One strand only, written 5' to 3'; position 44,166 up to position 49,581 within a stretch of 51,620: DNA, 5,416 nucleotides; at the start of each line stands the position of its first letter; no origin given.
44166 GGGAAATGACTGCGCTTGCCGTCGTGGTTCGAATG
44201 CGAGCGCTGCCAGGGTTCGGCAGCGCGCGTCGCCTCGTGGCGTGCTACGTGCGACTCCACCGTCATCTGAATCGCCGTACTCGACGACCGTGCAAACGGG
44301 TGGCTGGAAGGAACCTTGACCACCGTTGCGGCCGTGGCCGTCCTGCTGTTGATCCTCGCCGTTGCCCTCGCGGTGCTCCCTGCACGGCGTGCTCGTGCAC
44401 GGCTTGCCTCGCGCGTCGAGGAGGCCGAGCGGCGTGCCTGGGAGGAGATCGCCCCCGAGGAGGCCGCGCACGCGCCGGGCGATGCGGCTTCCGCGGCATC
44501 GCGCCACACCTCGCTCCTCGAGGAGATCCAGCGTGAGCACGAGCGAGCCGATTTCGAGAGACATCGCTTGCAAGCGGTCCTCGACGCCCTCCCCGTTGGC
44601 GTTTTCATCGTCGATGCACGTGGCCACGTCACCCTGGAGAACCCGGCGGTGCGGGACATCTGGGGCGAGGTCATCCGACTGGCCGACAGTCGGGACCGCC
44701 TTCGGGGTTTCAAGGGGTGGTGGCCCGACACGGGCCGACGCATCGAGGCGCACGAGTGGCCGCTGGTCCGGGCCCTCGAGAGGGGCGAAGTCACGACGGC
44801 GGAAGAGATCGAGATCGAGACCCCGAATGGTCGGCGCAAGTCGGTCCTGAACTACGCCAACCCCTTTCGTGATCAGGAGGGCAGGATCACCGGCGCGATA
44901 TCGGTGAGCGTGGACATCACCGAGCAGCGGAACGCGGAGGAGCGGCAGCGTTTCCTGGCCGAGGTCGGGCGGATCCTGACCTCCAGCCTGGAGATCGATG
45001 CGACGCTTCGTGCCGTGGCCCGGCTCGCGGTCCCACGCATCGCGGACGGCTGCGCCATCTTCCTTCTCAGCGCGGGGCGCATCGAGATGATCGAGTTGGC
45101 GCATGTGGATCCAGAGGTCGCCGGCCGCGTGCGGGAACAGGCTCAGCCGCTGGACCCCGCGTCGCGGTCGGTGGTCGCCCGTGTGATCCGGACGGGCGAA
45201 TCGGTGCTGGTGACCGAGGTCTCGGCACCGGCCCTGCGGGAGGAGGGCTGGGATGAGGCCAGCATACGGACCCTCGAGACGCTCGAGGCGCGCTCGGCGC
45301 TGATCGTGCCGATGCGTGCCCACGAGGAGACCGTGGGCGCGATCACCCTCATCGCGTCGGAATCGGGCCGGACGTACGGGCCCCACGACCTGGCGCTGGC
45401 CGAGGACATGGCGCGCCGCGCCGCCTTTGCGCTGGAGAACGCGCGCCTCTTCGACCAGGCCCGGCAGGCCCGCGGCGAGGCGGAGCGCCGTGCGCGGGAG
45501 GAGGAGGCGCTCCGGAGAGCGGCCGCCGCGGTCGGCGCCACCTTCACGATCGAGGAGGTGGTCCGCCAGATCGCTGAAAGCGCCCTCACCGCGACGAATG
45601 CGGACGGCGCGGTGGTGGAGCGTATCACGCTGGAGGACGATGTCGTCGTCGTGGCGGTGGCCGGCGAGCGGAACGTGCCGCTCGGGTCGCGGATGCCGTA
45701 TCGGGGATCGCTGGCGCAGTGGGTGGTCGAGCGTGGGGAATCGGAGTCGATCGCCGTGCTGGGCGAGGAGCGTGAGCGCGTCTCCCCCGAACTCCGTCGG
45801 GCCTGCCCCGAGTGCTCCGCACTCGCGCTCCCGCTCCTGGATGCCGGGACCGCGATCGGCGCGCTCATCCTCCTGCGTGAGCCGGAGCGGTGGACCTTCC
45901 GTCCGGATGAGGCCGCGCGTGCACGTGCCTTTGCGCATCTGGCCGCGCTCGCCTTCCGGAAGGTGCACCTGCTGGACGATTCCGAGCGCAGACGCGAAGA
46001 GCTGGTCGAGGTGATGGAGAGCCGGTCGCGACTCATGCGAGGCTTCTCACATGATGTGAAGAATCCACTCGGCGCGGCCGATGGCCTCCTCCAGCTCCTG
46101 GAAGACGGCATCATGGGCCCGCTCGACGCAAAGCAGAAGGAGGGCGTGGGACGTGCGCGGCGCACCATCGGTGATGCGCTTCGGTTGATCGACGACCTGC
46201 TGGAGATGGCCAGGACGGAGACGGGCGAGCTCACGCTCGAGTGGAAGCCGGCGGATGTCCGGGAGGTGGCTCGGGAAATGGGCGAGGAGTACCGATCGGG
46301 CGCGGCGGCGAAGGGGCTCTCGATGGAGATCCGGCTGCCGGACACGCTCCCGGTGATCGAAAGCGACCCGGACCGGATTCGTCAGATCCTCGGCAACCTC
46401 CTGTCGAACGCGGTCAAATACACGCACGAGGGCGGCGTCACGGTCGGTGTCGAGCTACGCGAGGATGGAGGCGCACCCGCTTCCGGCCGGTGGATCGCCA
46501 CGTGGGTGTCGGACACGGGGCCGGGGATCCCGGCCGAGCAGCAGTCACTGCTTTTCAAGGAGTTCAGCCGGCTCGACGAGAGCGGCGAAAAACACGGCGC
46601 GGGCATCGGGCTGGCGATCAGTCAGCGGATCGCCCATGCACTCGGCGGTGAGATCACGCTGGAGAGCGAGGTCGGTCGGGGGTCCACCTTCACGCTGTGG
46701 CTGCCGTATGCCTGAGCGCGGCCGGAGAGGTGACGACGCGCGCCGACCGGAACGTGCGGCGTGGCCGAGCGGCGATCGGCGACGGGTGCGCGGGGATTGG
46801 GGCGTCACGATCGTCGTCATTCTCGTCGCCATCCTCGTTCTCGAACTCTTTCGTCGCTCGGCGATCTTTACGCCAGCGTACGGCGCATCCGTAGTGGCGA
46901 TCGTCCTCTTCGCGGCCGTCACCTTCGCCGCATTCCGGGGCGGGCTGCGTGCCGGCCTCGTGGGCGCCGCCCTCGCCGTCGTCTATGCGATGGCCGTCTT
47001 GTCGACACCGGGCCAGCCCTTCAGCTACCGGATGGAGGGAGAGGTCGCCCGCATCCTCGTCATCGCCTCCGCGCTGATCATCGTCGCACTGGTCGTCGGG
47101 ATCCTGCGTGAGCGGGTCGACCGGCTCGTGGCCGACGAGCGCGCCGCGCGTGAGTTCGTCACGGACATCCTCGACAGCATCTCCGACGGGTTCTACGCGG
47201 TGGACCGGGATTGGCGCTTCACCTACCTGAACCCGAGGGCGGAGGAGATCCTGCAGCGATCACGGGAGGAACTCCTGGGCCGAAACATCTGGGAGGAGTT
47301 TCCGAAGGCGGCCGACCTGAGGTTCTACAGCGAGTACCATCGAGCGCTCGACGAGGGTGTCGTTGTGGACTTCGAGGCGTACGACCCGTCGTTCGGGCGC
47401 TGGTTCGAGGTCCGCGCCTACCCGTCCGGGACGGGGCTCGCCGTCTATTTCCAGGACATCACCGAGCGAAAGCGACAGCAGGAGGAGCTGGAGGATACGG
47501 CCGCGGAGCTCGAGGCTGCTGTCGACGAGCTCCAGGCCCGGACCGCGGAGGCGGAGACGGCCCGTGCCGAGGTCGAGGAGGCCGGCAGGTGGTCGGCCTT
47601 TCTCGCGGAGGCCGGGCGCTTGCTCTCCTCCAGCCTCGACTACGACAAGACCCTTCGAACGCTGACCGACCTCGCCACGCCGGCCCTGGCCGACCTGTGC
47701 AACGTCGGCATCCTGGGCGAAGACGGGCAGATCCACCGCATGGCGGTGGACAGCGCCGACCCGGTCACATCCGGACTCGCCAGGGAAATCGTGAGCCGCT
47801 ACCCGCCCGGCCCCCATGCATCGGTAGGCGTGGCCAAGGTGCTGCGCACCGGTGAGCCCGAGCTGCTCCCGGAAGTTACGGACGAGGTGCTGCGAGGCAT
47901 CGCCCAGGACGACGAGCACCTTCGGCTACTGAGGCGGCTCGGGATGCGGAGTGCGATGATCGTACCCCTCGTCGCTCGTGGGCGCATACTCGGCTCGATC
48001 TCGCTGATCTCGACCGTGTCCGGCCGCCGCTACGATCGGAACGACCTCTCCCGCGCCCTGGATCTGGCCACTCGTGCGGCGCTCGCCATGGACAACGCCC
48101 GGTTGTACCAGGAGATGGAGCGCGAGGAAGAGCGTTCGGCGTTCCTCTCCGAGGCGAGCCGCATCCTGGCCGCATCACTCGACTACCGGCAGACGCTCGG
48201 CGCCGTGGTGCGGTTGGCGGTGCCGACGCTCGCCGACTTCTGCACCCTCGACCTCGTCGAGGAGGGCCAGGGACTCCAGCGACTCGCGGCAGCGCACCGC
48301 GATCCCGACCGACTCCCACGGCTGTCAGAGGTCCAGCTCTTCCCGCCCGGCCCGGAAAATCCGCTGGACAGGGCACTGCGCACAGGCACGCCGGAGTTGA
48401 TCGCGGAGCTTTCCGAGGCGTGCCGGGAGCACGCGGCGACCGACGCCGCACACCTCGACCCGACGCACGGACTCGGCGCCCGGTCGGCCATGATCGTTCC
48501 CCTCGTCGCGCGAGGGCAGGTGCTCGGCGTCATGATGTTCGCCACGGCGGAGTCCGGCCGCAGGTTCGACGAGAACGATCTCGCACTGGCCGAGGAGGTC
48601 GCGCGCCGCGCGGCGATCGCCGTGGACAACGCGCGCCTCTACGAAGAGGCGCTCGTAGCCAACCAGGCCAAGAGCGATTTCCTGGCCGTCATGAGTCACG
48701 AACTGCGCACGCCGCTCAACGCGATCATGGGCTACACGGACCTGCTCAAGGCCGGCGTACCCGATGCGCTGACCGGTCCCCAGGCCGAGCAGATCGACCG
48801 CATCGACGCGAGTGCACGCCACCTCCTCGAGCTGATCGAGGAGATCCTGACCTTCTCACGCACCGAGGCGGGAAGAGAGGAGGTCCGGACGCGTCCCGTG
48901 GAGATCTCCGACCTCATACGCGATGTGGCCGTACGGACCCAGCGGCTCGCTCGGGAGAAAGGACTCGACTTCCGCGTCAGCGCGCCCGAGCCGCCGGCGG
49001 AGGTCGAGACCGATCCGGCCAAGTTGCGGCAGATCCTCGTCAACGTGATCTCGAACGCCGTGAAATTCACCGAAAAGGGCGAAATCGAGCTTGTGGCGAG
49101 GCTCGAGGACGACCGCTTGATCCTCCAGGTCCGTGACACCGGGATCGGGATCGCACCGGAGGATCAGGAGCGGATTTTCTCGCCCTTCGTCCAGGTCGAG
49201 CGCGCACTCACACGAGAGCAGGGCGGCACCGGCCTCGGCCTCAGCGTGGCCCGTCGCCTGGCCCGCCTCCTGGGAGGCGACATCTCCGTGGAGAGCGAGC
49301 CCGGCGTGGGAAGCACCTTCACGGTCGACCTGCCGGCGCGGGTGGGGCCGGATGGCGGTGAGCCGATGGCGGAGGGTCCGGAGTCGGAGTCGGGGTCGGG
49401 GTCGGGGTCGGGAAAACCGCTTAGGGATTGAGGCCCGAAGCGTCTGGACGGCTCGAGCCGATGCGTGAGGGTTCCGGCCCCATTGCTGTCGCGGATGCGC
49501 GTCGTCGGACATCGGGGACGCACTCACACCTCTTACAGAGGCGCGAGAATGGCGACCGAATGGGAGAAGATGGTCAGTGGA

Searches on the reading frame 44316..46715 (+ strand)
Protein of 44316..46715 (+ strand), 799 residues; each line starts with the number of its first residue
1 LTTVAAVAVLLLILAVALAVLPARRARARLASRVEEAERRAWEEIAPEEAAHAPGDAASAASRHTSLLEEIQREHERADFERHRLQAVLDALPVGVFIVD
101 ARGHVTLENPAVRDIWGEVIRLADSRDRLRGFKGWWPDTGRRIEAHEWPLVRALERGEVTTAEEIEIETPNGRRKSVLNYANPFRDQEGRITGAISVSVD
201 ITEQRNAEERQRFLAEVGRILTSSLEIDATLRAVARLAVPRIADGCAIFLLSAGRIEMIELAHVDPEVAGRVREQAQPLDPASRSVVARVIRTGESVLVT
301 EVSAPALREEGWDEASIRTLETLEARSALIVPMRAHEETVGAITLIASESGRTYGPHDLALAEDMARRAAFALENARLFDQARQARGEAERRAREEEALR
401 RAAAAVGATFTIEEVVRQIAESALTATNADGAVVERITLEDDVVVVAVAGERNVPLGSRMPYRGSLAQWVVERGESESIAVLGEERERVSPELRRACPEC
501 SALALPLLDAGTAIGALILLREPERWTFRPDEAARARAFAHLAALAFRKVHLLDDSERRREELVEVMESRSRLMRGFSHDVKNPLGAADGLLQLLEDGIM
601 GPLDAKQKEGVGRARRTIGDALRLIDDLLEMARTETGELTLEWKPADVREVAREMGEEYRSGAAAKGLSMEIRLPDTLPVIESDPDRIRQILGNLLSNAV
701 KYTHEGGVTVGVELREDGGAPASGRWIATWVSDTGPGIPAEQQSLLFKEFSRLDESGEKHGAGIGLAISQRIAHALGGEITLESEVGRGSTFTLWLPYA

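Call 93: search_protein_families(library=pfam, proteins=[window:44316-46715:+], max_evalue=0.00001)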
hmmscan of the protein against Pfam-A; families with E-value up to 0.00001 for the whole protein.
window:44316-46715:+ (799 aa): 7 families
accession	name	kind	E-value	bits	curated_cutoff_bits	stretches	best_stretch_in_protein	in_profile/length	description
PF02518.31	HATPase_c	-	2.8e-27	95.8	26.4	1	684-798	2-109/111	Histidine kinase-, DNA gyrase B-, and HSP90-like ATPase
PF01590.32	GAF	-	9.3e-20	72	22.4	2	227-373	2-133/133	GAF domain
PF13185.12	GAF_2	-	2.9e-19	70.1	28.6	2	225-374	2-136/136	GAF domain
PF13492.12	GAF_3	-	2.5e-15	57.4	27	1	243-375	19-129/129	GAF domain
PF00512.31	HisKA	-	7.3e-13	48.8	26.9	1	570-637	2-66/66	His Kinase A (phospho-acceptor) domain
PF08448.16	PAS_4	-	7.2e-10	39.5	23.1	1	89-205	1-109/110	PAS fold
PF00989.32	PAS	-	2e-07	31.5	22.6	0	84-115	2-33/113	PAS fold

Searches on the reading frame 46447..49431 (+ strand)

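Call 93: search_protein_families(library=pfam, proteins=[window:46447-49431:+], max_evalue=0.00001)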
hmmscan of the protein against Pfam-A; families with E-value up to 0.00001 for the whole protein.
window:46447-49431:+ (994 aa): 8 families
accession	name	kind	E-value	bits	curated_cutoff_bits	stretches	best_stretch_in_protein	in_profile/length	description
PF02518.31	HATPase_c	-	2.1e-31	109.1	26.4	1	856-964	2-109/111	Histidine kinase-, DNA gyrase B-, and HSP90-like ATPase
PF13185.12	GAF_2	-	5.5e-29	101.6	28.6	2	578-727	2-136/136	GAF domain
PF01590.32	GAF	-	1.1e-27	97.6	22.4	2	581-726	3-133/133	GAF domain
PF00512.31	HisKA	-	6.9e-21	74.5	26.9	1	741-809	1-66/66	His Kinase A (phospho-acceptor) domain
PF13492.12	GAF_3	-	3.6e-16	60.2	27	1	587-728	9-129/129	GAF domain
PF08448.16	PAS_4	-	4.1e-15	56.4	23.1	1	242-343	1-110/110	PAS fold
PF00989.32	PAS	-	1.4e-08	35.2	22.6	1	240-301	5-66/113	PAS fold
PF13188.13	PAS_8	-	1.7e-06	28.2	21.8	1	238-290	3-52/65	PAS domain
